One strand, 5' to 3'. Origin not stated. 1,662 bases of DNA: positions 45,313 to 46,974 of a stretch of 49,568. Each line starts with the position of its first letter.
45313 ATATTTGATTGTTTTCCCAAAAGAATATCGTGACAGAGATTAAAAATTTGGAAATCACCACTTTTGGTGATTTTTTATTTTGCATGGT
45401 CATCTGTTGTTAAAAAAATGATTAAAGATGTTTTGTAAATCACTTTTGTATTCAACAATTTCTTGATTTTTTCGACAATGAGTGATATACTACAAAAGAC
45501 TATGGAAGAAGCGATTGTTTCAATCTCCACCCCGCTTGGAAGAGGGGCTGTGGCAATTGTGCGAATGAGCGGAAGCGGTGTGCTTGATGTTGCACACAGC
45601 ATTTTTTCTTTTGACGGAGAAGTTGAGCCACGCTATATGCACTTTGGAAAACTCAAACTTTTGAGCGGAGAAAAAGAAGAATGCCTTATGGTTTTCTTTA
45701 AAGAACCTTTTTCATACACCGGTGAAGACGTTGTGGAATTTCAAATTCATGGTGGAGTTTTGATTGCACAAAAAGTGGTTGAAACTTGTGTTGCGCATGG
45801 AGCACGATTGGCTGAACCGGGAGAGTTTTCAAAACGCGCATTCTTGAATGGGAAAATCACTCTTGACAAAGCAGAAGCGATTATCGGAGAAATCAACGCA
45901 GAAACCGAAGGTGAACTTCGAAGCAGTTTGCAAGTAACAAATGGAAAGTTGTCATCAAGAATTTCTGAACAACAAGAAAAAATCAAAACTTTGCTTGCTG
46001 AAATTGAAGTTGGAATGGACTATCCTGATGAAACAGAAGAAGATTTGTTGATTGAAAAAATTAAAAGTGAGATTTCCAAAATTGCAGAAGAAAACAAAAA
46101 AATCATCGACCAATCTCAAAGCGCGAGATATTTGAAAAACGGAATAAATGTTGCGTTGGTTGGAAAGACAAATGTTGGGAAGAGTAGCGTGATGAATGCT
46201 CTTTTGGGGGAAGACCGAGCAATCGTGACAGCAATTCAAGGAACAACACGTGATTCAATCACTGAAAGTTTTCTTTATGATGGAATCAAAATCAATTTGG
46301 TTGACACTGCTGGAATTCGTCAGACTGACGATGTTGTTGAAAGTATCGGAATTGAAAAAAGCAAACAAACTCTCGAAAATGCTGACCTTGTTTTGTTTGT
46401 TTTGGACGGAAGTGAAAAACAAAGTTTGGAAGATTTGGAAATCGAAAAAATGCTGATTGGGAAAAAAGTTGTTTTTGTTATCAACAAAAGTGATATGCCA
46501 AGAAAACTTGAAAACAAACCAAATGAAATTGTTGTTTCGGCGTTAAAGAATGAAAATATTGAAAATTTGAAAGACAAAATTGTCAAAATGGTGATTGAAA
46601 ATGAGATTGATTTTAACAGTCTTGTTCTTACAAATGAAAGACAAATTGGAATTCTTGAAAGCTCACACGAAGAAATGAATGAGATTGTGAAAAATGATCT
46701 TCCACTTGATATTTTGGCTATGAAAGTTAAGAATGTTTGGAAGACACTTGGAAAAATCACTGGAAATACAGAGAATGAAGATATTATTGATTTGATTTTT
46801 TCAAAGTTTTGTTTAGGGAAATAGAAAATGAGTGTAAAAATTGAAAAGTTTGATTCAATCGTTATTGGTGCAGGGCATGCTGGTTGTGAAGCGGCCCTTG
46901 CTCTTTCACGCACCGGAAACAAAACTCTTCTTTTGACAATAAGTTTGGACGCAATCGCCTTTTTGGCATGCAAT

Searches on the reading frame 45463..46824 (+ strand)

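Call 6: search_protein_families(library=pfam, proteins=[window:45463-46824:+], max_evalue=0.001)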
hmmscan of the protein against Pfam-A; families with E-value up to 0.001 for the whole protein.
window:45463-46824:+ (453 aa): 8 families
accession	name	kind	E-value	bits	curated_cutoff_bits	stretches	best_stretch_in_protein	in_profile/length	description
PF12631.12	MnmE_helical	-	7.8e-44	150.7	40.1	1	134-450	1-211/211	MnmE helical domain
PF10396.14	TrmE_N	-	1e-37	129.4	29.8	1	18-131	2-117/117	GTP-binding protein TrmE N-terminus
PF01926.29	MMR_HSR1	-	1.6e-27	96.3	21.9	1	229-342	1-113/113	50S ribosome-binding GTPase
PF02421.24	FeoB_N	-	1.6e-11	44.4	27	1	229-363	2-132/156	Ferrous iron transport protein B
PF04548.22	AIG1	-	1.5e-08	34.7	27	1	229-317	2-94/212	AIG1 family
PF00350.29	Dynamin_N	-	4.3e-07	30.5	27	1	230-255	1-26/168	Dynamin family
PF00009.33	GTP_EFTU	-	8.9e-06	25.9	26.5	1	228-364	4-154/188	Elongation factor Tu GTP binding domain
PF03193.22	RsgA_GTPase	-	4.2e-05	23.9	30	1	197-289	79-172/174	RsgA GTPase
